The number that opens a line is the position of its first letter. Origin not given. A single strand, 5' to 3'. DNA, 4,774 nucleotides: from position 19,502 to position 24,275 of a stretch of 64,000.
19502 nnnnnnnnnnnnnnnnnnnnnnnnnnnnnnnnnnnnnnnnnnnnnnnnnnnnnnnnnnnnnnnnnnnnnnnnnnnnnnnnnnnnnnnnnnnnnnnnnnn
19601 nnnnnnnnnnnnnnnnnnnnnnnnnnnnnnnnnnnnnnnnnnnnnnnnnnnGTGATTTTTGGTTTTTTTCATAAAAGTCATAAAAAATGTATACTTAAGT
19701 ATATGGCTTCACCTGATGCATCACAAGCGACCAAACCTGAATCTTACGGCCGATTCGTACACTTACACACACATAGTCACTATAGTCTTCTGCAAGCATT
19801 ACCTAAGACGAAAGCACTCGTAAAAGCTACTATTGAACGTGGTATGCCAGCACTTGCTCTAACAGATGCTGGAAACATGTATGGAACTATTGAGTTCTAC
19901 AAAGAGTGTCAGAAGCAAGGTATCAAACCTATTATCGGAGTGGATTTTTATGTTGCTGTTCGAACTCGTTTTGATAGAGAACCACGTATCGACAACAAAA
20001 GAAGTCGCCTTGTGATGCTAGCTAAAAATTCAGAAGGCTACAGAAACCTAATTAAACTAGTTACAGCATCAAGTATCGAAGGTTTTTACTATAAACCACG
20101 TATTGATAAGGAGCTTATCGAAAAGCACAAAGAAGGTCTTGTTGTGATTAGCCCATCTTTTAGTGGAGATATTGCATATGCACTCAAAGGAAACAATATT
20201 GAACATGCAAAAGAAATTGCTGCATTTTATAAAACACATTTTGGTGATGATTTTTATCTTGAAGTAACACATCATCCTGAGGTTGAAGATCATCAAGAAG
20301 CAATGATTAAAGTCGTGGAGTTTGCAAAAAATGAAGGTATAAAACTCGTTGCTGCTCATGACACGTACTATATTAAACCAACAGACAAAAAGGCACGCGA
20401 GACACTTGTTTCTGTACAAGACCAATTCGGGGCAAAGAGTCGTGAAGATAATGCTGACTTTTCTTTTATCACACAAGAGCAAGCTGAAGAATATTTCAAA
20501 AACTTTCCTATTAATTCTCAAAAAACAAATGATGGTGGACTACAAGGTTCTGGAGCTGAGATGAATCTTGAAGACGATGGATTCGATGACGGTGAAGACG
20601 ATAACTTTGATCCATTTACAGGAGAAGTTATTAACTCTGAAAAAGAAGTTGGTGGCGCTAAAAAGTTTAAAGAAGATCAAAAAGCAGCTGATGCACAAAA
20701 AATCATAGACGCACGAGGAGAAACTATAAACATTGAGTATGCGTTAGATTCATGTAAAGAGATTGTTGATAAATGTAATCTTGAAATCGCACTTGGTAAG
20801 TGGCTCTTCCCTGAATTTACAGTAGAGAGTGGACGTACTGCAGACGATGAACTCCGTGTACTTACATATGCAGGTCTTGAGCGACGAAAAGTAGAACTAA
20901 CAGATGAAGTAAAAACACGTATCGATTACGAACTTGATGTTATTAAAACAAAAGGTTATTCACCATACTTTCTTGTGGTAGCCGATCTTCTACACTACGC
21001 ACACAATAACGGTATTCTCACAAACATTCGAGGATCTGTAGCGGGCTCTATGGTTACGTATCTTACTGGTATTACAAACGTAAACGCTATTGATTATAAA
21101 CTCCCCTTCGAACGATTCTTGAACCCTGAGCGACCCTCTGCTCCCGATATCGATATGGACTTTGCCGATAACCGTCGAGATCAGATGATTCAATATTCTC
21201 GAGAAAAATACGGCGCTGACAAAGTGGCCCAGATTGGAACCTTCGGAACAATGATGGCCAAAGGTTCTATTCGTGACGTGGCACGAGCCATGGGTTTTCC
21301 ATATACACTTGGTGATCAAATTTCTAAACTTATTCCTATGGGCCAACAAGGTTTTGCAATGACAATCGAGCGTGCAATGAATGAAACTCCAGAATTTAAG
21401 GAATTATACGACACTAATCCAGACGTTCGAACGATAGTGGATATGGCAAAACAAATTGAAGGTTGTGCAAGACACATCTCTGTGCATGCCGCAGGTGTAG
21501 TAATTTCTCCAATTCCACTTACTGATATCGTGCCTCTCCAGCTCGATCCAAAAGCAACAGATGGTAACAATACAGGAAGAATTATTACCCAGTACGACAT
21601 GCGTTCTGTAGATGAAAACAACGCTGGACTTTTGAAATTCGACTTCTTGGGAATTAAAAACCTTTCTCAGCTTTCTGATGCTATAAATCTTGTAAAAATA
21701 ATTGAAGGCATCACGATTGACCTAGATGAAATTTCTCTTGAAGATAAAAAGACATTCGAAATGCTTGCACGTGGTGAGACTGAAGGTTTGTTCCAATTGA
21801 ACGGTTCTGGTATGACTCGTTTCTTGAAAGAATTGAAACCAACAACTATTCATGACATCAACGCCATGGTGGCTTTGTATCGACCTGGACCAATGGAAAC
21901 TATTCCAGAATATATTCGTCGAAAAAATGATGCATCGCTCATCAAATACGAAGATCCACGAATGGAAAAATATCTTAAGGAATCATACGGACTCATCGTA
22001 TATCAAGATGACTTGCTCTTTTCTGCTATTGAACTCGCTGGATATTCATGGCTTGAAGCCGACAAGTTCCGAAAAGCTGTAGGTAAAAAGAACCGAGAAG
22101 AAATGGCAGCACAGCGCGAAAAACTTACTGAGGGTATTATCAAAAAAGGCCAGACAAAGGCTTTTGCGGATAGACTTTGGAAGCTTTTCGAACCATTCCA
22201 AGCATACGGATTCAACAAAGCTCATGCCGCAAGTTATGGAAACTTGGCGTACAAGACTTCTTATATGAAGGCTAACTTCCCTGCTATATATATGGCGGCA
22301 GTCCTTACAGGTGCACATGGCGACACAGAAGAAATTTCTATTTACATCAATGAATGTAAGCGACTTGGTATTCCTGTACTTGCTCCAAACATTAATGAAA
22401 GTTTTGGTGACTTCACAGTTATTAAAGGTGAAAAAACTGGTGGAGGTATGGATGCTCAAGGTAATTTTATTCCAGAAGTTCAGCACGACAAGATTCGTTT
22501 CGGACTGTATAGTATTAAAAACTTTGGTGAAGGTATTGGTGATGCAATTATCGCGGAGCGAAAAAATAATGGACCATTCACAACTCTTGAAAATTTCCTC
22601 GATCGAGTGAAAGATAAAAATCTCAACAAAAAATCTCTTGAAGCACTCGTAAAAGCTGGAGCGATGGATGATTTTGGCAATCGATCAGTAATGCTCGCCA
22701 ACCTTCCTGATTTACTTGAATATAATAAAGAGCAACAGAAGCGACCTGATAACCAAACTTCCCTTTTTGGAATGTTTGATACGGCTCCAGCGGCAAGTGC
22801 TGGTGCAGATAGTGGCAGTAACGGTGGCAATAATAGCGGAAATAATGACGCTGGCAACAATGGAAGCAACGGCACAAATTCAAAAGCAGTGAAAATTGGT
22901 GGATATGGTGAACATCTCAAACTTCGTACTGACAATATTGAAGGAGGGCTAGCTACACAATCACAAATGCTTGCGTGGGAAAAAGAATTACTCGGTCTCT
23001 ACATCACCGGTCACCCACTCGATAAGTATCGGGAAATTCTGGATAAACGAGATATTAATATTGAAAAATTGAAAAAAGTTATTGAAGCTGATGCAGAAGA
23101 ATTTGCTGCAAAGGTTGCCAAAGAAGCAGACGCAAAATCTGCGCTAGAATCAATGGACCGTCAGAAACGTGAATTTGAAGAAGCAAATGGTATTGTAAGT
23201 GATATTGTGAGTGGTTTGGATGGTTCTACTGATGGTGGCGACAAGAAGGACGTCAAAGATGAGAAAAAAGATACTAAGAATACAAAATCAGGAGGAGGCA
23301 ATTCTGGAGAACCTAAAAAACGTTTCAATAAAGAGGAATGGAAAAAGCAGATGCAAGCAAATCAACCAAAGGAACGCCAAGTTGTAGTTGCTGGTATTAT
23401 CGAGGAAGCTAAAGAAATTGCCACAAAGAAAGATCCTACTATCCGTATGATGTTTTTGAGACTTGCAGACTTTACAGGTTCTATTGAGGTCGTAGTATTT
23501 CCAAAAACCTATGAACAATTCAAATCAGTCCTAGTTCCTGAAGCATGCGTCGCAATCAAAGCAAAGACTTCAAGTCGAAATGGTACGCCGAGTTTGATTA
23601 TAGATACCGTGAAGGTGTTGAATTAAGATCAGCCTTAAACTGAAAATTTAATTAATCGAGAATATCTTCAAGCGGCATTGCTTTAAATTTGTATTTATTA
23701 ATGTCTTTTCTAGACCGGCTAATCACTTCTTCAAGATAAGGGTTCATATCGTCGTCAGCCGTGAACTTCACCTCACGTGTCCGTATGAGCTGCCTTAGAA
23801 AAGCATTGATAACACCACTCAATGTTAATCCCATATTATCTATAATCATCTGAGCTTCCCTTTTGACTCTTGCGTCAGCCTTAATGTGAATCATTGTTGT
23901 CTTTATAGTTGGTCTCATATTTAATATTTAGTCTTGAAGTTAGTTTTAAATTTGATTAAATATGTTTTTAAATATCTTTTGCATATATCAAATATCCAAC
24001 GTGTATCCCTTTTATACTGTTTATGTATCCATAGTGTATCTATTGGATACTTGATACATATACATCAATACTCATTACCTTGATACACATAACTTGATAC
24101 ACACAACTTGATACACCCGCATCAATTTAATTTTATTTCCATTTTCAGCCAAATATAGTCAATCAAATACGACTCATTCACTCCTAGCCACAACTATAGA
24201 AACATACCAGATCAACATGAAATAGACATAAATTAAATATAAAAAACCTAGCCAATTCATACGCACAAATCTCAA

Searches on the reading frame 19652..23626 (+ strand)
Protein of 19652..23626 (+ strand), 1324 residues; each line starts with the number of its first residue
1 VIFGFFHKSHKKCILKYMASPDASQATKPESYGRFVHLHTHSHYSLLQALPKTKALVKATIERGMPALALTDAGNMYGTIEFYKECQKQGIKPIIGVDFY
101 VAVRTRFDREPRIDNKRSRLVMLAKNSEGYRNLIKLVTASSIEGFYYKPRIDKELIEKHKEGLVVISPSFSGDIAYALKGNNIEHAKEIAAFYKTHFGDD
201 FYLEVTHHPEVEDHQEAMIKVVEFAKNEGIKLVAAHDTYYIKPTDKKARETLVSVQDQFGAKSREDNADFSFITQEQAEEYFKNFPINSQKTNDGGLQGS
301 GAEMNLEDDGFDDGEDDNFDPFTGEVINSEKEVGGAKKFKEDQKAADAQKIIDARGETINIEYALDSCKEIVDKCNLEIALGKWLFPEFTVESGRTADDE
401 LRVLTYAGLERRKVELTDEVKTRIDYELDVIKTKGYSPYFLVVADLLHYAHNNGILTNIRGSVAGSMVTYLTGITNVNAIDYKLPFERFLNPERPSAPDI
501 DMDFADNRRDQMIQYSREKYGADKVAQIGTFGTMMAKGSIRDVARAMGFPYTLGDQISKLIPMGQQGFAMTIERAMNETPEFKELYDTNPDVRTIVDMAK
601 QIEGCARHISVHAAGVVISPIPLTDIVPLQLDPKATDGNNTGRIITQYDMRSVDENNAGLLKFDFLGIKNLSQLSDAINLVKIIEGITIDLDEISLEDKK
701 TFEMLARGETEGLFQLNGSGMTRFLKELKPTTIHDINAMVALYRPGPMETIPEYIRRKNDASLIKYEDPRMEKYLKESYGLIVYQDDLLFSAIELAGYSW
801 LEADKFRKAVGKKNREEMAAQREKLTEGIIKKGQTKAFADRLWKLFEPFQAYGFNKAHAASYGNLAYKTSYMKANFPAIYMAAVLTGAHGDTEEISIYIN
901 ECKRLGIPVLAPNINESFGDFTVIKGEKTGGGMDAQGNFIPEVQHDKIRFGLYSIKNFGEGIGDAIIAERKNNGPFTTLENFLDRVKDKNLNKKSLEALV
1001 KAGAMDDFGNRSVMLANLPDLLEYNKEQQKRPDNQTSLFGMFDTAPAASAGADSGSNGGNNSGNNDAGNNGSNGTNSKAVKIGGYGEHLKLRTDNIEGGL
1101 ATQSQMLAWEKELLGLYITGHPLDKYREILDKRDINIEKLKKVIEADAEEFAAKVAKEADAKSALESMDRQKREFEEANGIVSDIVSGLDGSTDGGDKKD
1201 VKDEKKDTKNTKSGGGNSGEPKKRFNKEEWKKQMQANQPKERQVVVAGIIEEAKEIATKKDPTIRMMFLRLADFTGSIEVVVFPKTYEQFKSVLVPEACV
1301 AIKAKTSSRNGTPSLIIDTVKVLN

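Call 10: search_protein_families(library=pfam, proteins=[window:19652-23626:+])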
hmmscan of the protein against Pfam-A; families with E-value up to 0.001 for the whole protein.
window:19652-23626:+ (1324 aa): 5 families
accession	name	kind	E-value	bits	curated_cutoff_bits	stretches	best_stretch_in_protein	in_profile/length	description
PF07733.18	DNA_pol3_alpha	-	3.2e-90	302.7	23.9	1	400-667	2-260/260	Bacterial DNA polymerase III alpha NTPase domain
PF02811.25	PHP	-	3.5e-52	177.5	26.4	1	37-208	1-164/164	PHP domain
PF17657.6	DNA_pol3_finger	-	3.3e-48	163.6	22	1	670-833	1-166/166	Bacterial DNA polymerase III alpha subunit finger domain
PF14579.12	HHH_6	-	1.4e-25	89.8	25.6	1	906-1011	1-87/90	Helix-hairpin-helix motif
PF01336.31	tRNA_anti-codon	-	3.9e-10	40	27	1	1244-1323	1-75/75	OB-fold nucleic acid binding domain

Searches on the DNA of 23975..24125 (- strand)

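Call 82: search_dna_similar(query=window:23975-24125:-, collection=phages, mode=distant, max_evalue=0.01, max_rows=10)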
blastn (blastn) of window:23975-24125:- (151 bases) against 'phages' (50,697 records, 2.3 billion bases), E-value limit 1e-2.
No match.
